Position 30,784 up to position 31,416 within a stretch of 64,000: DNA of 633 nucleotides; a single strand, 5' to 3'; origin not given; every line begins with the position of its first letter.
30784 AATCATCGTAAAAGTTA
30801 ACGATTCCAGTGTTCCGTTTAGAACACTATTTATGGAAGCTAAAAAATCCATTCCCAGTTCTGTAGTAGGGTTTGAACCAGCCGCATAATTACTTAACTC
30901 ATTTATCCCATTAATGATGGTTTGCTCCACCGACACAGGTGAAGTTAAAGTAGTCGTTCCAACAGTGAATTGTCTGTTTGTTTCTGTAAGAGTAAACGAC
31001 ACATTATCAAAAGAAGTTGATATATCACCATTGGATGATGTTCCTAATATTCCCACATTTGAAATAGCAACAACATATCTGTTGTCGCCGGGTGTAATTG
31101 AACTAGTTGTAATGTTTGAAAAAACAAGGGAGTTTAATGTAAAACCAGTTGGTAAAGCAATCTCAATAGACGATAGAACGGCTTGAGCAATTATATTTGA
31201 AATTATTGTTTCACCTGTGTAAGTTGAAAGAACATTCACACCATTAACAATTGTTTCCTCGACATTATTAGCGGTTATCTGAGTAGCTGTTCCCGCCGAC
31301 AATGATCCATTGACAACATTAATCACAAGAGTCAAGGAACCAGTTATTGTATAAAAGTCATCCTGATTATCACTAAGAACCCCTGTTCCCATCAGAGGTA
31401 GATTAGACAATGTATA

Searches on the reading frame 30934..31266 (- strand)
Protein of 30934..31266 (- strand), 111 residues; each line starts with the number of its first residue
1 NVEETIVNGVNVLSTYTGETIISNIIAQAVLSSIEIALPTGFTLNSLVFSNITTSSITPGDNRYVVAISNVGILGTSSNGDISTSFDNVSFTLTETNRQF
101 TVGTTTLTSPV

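Call 45: predict_structure(alignment_id=A4)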
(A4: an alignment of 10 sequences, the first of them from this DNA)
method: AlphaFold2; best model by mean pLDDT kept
length: 111 residues; sequences in the alignment: 10
mean_pLDDT: 90.0   pTM: 0.81
mean pLDDT of the five models: 90.0, 88.9, 88.0, 87.3, 82.8
residues with pLDDT >= 90: 70; 70-90: 38; 50-70: 3; < 50: 0
segments of 3 or more residues with pLDDT < 50: none
pLDDT, mean of each block of 10 residues (from residue 1): 94 91 92 89 92 96 93 91 89 89 77 54
secondary structure, 60 per line:
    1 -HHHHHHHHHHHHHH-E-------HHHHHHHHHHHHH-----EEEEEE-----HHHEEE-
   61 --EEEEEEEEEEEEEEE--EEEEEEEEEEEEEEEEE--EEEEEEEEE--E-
elements in order: H2-15 H25-37 E43-48 E57-59 E63-77 E80-96 E99-107
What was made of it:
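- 29827..31758 (-): g4: module lipoprotein, 643 aa. Signal peptide (AIAQTC, nt 31669..31758) plus five type A modules at nt 31264..31644, 30931..31269, 30601..30936, 30241..30603 and 29860..30222. AlphaFold2 of module 2: pLDDT 90, pTM 0.81 (call 45).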

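Call 50: fold_search(model_id=the predicted structure, library=pdb)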
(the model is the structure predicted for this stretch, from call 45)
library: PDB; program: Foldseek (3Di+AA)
matches with E <= 10: 714; with E <= 0.001: 0
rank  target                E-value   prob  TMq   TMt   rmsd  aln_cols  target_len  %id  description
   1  2r4i_B                1.8e-02  0.99  0.49  0.46  10.1       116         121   19  CRYSTAL STRUCTURE OF A NTF2-LIKE PROTEIN (CHU_1428) FROM CYTOPHAGA HUTCHINSONII ATCC 33406 AT 1.60 A RESOLUTION (released 2007-10-02)
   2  5had                  3.0e-02  0.90  0.37  0.32   8.4        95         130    9  Crystal structure of intermembrane space region of chloroplast protein ARC6 (released 2017-01-18)
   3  2r4i_C                3.1e-02  0.98  0.48  0.45   9.9       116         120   18  CRYSTAL STRUCTURE OF A NTF2-LIKE PROTEIN (CHU_1428) FROM CYTOPHAGA HUTCHINSONII ATCC 33406 AT 1.60 A RESOLUTION (released 2007-10-02)
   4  6w3f_A                3.1e-02  0.95  0.38  0.37  10.1       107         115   10  Rd1NTF2_05_I64F_A80G_T94P_D101K_L106W (released 2020-04-15)
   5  5d9r                  3.3e-02  0.90  0.39  0.35   8.7       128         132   11  Crystal structure of a conserved domain in the intermembrane space region of the plastid division protein ARC6 (released 2015-11-11)
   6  6w3f_B                3.3e-02  0.85  0.32  0.32  11.2       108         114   12  Rd1NTF2_05_I64F_A80G_T94P_D101K_L106W (released 2020-04-15)
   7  3ub1_C                3.9e-02  0.90  0.35  0.18   8.3       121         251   12  Ntf2 like protein involved in plasmid conjugation (released 2012-02-08)
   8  2r4i_A                4.4e-02  0.97  0.48  0.44  10.0       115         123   16  CRYSTAL STRUCTURE OF A NTF2-LIKE PROTEIN (CHU_1428) FROM CYTOPHAGA HUTCHINSONII ATCC 33406 AT 1.60 A RESOLUTION (released 2007-10-02)
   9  3ub1_B                4.4e-02  0.90  0.35  0.18   8.3       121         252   12  Ntf2 like protein involved in plasmid conjugation (released 2012-02-08)
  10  3ksp                  4.9e-02  1.00  0.51  0.44   2.8        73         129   10  Crystal structure of a putative ca/calmodulin-dependent kinase ii association domain (exig_1688) from exiguobacterium si (released 2009-12-29)
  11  3hzp                  5.1e-02  1.00  0.47  0.41   3.1        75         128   12  Crystal structure of NTF2-like protein of unknown function MN2A_0505 from Prochlorococcus marinus (YP_291699.1) from Pro (released 2009-07-07)
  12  7aed_A                5.1e-02  0.63  0.34  0.31   7.9       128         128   13  VirB8 domain of PrgL from Enterococcus faecalis pCF10 (released 2020-11-18)
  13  2chc_A                6.8e-02  0.98  0.37  0.26   4.7        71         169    8  Structure of Rv3472(D26N), a function unknown protein from Mycobacterium tuberculosis (released 2007-05-01)
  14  2r4i_D                7.2e-02  0.89  0.45  0.43   9.6       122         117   20  CRYSTAL STRUCTURE OF A NTF2-LIKE PROTEIN (CHU_1428) FROM CYTOPHAGA HUTCHINSONII ATCC 33406 AT 1.60 A RESOLUTION (released 2007-10-02)
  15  7oha_M                7.2e-02  0.54  0.32  0.33  16.4       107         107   11  nucleosome with TBP and TFIIA bound at SHL +2 (released 2021-07-28)
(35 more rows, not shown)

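Call 88: fold_search(model_id=the predicted structure, library=viral)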
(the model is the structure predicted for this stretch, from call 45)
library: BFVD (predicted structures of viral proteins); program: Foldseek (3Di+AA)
matches with E <= 10: 911; with E <= 0.001: 0
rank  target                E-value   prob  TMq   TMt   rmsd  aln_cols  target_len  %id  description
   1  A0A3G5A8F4            1.6e-02  0.97  0.39  0.35   6.2        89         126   16  NTF2 domain-containing protein [Hyperionvirus sp.]
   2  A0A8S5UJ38            2.3e-02  0.99  0.42  0.14   7.9       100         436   13  Zinc ribbon domain protein [Siphoviridae sp. ctTDf8]
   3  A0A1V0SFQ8            2.6e-02  0.72  0.30  0.17  11.3       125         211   10  Uncharacterized protein [Hokovirus HKV1]
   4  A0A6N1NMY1            2.7e-02  0.66  0.34  0.21   9.9       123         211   21  Putative orfan [Tupanvirus soda lake]
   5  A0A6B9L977            4.0e-02  0.80  0.34  0.28   5.7        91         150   13  (no name in the UniProt tables at hand)
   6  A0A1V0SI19            5.3e-02  0.38  0.25  0.18  10.1       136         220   11  Uncharacterized protein [Klosneuvirus KNV1]
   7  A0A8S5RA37            6.6e-02  0.72  0.31  0.15   7.7        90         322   16  Lipoprotein [virus sp. ctuZj11]
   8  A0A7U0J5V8            7.0e-02  0.90  0.44  0.21   7.0       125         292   10  (no name in the UniProt tables at hand)
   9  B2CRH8                8.8e-02  0.35  0.24  0.29   8.1        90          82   14  Uncharacterized protein [Betalipothrixvirus uzonense]
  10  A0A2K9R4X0            1.2e-01  0.66  0.38  0.25   9.4       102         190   22  (no name in the UniProt tables at hand)
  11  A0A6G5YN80            1.2e-01  0.33  0.28  0.18  16.8       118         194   13  (no name in the UniProt tables at hand)
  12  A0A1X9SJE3            1.4e-01  0.07  0.15  0.05  16.5       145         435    8  Uncharacterized protein [Sulfolobus islandicus rod-shaped virus 9]
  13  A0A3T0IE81            1.4e-01  0.85  0.41  0.18   3.6        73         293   16  (no name in the UniProt tables at hand)
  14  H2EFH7                1.5e-01  0.30  0.26  0.29  21.6       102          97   12  Uncharacterized protein [Moumouvirus sp. 'Monve']
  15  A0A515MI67            1.9e-01  0.77  0.35  0.35   5.2        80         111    9  Lipoprotein [Gordonia phage Sidious]
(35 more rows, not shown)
